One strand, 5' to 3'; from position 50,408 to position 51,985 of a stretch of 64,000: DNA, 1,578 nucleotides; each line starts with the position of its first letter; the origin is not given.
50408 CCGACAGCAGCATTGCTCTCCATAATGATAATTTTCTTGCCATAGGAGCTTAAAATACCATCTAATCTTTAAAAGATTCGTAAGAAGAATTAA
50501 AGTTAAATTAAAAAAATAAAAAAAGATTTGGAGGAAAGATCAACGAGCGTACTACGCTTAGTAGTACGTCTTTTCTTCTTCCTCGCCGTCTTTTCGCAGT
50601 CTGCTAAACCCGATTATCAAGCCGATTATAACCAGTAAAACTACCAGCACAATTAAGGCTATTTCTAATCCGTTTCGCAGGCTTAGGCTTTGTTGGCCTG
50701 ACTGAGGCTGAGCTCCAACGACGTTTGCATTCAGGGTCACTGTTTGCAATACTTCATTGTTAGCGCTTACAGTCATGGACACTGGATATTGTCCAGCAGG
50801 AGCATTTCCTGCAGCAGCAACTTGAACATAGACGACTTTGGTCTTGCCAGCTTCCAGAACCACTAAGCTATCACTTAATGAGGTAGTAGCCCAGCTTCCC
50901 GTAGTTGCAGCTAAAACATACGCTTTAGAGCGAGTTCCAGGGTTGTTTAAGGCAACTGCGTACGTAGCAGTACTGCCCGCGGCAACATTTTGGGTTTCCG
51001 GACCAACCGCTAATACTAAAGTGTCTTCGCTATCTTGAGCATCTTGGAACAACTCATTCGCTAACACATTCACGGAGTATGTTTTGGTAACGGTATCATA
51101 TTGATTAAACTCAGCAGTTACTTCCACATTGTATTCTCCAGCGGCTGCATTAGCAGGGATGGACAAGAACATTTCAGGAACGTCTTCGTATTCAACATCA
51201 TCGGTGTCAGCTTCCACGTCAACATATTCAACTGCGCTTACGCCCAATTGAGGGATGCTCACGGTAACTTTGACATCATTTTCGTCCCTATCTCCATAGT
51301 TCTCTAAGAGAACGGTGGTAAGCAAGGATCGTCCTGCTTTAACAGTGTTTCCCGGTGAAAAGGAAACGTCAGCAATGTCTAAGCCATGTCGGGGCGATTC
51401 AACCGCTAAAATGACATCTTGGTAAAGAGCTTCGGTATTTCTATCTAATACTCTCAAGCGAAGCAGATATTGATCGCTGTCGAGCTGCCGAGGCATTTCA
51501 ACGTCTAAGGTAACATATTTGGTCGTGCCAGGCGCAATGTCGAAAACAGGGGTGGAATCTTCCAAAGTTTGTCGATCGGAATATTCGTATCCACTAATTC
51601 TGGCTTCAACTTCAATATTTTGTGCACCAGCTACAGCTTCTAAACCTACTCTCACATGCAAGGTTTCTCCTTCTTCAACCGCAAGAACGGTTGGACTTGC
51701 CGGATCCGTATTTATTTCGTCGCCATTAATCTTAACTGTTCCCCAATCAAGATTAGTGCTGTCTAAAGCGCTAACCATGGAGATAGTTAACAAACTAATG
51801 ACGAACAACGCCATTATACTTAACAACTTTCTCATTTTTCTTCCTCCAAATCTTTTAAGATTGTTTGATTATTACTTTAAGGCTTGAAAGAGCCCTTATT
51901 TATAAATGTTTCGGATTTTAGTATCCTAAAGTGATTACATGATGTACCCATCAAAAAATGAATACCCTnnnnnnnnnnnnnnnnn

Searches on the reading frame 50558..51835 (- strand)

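Call 34: search_protein_families(library=pfam, proteins=[window:50558-51835:-], max_evalue=0.00001)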
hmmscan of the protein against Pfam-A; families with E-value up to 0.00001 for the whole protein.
window:50558-51835:- (425 aa): 1 family
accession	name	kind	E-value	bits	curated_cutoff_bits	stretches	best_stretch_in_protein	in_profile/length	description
PF10633.15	NPCBM_assoc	-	4.9e-13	49.5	24.4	0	285-357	2-76/78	NPCBM-associated, NEW3 domain of alpha-galactosidase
